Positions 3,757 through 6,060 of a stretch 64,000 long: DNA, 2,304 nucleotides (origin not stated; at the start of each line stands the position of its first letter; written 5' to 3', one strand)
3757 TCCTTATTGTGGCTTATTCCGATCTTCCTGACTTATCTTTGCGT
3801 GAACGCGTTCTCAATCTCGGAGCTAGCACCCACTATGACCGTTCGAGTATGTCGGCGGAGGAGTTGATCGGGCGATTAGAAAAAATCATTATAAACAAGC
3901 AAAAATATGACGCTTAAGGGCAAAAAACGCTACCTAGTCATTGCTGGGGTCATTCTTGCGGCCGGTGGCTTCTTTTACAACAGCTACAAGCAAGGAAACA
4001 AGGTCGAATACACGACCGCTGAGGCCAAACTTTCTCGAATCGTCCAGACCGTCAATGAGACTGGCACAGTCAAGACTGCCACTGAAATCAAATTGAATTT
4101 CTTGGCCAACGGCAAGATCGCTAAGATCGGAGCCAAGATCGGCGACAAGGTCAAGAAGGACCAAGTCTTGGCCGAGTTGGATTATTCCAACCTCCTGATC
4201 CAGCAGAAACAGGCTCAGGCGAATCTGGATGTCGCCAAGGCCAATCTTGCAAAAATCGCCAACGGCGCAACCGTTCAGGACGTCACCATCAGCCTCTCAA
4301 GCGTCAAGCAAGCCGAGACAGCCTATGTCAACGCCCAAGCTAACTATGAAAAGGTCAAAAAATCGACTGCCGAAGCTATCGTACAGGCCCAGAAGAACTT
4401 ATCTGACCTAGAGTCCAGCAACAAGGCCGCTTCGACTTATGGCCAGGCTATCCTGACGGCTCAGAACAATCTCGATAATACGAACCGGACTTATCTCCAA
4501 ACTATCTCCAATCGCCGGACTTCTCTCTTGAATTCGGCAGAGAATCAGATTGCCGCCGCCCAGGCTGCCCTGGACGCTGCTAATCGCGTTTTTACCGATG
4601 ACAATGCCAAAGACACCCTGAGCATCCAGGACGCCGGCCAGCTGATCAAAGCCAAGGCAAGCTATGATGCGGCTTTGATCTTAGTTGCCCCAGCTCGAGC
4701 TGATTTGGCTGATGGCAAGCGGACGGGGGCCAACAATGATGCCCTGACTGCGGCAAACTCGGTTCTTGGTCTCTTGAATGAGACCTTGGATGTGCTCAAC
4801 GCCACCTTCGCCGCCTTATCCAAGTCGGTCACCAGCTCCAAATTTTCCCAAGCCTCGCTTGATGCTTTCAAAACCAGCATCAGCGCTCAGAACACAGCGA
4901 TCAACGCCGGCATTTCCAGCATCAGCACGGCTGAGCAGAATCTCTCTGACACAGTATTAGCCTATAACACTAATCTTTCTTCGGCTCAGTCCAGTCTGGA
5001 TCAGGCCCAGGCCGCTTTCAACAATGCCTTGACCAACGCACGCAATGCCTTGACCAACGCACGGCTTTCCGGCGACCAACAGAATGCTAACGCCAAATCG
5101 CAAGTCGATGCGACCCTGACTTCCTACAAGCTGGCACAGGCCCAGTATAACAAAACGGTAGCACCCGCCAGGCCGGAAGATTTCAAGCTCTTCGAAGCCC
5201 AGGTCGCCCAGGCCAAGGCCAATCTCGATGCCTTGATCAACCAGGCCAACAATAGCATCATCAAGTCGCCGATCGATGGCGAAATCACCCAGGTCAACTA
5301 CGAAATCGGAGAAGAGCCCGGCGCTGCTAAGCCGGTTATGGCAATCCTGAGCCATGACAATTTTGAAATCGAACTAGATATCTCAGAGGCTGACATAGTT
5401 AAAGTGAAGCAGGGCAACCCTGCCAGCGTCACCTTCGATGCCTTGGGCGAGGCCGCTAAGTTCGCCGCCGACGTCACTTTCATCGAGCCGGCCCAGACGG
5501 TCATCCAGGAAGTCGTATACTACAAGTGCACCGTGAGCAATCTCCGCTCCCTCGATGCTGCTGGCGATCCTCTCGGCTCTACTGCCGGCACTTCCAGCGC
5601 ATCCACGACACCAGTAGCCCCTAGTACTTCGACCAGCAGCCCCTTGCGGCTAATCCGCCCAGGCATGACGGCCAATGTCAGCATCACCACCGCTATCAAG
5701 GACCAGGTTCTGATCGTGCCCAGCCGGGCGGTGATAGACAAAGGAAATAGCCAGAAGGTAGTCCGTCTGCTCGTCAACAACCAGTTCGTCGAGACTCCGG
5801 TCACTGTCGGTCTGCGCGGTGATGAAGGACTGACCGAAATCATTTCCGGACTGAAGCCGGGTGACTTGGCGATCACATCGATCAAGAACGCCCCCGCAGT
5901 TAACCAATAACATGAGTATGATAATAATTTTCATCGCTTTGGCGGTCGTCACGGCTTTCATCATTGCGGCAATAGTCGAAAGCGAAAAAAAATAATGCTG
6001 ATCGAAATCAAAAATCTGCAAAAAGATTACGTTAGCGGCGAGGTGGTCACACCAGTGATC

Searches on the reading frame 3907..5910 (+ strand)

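Call 100: search_protein_families(library=pfam, proteins=[window:3907-5910:+], max_evalue=0.01)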
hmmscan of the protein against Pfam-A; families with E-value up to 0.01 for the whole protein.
window:3907-5910:+ (667 aa): 3 families
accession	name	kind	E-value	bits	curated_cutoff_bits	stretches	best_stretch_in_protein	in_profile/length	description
PF13437.12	HlyD_3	-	2.4e-10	41.5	22.2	1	452-543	2-93/106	HlyD family secretion protein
PF16576.10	HlyD_D23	-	5.2e-08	32.9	30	1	396-529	77-187/214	Barrel-sandwich domain of CusB or HlyD membrane-fusion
PF13533.13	Biotin_lipoyl_2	-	6.6e-06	26.3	29.8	0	62-92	2-32/32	Biotin-lipoyl like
